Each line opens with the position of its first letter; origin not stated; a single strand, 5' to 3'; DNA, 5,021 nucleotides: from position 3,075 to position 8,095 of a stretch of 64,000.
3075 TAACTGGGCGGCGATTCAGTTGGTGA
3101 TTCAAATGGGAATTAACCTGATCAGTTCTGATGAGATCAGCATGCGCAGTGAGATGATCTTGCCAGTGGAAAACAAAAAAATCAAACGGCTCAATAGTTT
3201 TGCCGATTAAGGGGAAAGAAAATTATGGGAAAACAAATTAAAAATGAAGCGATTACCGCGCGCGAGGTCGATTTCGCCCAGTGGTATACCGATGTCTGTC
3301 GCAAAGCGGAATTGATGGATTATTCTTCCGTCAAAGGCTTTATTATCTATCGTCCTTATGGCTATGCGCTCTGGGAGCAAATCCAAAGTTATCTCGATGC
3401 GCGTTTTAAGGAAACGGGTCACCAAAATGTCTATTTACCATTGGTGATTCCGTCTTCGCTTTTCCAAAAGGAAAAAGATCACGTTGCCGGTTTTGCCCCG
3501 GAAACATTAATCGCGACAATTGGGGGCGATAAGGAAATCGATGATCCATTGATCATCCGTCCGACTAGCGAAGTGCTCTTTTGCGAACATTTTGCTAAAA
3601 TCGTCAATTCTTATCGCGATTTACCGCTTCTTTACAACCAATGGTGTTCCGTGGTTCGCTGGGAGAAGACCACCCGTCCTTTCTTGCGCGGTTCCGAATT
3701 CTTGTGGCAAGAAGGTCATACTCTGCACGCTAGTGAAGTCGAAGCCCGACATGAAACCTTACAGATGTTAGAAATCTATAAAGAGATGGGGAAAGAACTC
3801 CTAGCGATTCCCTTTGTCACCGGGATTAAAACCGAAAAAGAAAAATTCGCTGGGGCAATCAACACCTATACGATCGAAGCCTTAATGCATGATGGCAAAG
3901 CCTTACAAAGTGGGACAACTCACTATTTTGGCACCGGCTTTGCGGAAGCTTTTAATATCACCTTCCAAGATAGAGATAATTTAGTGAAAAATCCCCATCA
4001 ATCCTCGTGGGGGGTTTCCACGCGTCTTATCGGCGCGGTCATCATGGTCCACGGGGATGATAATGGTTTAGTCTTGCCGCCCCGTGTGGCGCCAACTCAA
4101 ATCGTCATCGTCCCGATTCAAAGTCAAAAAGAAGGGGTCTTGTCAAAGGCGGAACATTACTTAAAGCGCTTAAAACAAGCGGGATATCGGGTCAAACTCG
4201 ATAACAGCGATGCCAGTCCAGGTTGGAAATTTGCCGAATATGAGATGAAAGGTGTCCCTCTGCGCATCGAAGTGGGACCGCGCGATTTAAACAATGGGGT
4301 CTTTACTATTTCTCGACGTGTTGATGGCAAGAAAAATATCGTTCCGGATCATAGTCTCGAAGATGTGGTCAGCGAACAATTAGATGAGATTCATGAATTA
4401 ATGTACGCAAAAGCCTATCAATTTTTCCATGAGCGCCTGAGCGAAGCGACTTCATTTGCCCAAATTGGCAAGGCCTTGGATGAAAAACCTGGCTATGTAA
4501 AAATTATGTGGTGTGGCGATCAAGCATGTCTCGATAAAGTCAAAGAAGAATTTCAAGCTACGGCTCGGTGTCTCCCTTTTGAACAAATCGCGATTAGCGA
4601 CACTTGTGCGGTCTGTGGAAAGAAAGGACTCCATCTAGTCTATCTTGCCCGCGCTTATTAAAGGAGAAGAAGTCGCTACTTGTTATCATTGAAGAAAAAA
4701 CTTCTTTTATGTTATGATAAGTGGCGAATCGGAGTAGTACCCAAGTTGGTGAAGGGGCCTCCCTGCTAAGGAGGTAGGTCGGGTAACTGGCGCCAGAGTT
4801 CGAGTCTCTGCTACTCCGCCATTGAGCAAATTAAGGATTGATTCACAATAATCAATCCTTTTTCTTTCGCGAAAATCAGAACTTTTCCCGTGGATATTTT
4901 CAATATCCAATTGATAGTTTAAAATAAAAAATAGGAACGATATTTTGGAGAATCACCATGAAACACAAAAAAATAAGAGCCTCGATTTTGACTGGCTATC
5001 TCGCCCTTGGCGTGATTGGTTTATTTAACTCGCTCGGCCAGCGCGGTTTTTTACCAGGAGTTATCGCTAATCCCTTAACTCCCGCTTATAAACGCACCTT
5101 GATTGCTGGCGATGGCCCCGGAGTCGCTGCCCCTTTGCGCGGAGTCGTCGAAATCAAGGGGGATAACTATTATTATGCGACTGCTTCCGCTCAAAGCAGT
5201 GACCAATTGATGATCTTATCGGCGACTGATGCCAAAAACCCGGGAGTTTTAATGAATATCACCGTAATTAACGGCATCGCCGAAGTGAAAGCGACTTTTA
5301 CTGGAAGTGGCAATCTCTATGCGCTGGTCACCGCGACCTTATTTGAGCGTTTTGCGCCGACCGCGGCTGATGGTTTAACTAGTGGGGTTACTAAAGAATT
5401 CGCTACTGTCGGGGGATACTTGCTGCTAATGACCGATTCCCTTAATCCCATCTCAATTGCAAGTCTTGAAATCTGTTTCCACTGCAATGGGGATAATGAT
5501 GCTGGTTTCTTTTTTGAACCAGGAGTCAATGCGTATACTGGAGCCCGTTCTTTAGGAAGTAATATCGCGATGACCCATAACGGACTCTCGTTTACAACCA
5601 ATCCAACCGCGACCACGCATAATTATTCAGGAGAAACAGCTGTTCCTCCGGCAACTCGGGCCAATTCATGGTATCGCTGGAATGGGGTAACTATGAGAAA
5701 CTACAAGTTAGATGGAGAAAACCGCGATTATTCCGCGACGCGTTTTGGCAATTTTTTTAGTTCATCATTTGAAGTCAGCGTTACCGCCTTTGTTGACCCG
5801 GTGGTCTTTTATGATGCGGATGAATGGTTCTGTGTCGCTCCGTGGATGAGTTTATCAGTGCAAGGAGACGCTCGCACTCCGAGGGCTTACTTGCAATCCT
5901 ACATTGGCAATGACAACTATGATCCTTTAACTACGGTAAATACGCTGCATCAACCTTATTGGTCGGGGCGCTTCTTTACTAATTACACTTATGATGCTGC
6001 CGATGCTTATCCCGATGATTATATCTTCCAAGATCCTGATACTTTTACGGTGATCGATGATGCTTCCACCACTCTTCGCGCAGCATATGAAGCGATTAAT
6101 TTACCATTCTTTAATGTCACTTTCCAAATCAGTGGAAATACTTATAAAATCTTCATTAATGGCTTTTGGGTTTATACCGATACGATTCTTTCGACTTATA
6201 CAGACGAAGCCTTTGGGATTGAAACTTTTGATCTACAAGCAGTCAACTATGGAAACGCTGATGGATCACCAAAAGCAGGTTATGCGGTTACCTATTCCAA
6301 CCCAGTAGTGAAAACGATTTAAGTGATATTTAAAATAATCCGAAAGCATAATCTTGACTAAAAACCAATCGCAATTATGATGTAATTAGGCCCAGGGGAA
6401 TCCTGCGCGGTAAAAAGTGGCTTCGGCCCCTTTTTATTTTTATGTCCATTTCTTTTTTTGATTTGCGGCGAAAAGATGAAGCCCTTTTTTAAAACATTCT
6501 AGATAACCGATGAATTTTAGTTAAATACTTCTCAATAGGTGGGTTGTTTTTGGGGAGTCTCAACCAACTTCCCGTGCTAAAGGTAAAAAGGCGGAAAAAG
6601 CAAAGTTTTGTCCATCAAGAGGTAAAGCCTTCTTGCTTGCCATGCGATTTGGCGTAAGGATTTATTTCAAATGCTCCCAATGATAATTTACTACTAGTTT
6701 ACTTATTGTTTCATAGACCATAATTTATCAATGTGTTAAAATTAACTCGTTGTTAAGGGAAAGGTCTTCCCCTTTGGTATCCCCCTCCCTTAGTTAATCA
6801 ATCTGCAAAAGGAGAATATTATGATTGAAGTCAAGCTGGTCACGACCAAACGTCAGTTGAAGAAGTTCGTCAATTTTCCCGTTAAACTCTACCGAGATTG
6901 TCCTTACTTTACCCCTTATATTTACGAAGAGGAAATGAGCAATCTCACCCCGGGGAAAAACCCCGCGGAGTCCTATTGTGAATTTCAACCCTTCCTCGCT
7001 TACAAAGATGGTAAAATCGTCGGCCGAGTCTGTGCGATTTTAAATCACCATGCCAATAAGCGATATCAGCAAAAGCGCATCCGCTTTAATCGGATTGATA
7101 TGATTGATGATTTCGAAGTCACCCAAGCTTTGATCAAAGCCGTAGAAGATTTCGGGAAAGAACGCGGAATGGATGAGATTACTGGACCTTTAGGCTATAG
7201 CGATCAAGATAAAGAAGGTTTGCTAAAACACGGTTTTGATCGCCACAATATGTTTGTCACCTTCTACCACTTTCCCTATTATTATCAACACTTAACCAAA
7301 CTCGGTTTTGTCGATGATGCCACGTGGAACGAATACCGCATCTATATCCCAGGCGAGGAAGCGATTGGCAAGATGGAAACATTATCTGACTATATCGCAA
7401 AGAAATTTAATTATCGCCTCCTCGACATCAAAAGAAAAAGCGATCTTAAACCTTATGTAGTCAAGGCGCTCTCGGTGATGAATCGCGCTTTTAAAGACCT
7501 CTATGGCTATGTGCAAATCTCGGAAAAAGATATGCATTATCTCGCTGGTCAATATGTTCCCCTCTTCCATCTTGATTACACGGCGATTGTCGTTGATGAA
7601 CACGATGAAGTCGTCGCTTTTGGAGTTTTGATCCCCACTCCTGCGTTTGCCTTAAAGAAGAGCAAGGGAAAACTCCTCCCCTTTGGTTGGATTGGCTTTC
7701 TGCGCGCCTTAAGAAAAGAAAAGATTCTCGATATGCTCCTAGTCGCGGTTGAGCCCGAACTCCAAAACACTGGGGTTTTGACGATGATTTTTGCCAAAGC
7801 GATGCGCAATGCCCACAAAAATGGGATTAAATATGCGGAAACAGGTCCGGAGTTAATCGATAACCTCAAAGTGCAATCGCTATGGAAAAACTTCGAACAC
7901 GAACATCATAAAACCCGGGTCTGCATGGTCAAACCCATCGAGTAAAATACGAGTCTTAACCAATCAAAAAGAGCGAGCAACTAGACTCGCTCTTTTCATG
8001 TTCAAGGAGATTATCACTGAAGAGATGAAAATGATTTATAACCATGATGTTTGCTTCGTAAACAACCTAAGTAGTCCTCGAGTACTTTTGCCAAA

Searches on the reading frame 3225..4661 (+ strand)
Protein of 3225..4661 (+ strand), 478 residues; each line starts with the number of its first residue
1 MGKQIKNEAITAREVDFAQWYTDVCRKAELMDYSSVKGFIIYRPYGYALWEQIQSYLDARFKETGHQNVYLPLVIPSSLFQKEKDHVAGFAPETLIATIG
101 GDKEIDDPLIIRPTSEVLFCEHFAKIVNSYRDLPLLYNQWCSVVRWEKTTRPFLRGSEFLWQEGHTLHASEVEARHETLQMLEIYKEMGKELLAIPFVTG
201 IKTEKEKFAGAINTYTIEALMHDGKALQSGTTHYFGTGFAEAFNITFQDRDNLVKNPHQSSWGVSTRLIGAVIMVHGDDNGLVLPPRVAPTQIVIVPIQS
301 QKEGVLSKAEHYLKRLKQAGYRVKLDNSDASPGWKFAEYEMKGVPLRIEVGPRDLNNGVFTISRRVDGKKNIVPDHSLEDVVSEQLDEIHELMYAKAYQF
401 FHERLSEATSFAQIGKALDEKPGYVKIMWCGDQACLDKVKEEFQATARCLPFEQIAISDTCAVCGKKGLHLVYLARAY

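Call 80: search_protein_families(library=pfam, proteins=[window:3225-4661:+], max_evalue=0.00001)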
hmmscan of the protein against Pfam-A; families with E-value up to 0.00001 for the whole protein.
window:3225-4661:+ (478 aa): 3 families
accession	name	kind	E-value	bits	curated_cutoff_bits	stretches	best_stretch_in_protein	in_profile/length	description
PF00587.30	tRNA-synt_2b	-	5.9e-22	79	29.3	1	105-273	7-176/179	tRNA synthetase class II core domain (G, H, P, S and T)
PF03129.25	HGTP_anticodon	-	4.6e-20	72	21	1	292-384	1-93/94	Anticodon binding domain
PF09180.16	ProRS-C_1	-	1.8e-19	70.1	31.5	1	413-478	3-71/71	Prolyl-tRNA synthetase, C-terminal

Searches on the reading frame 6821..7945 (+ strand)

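Call 80: search_protein_families(library=pfam, proteins=[window:6821-7945:+], max_evalue=0.00001)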
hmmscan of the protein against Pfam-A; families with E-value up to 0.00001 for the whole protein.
window:6821-7945:+ (374 aa): 1 family
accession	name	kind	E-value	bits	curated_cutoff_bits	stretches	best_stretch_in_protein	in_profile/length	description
PF00583.31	Acetyltransf_1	-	5.7e-06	27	20.7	0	252-341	32-98/116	Acetyltransferase (GNAT) family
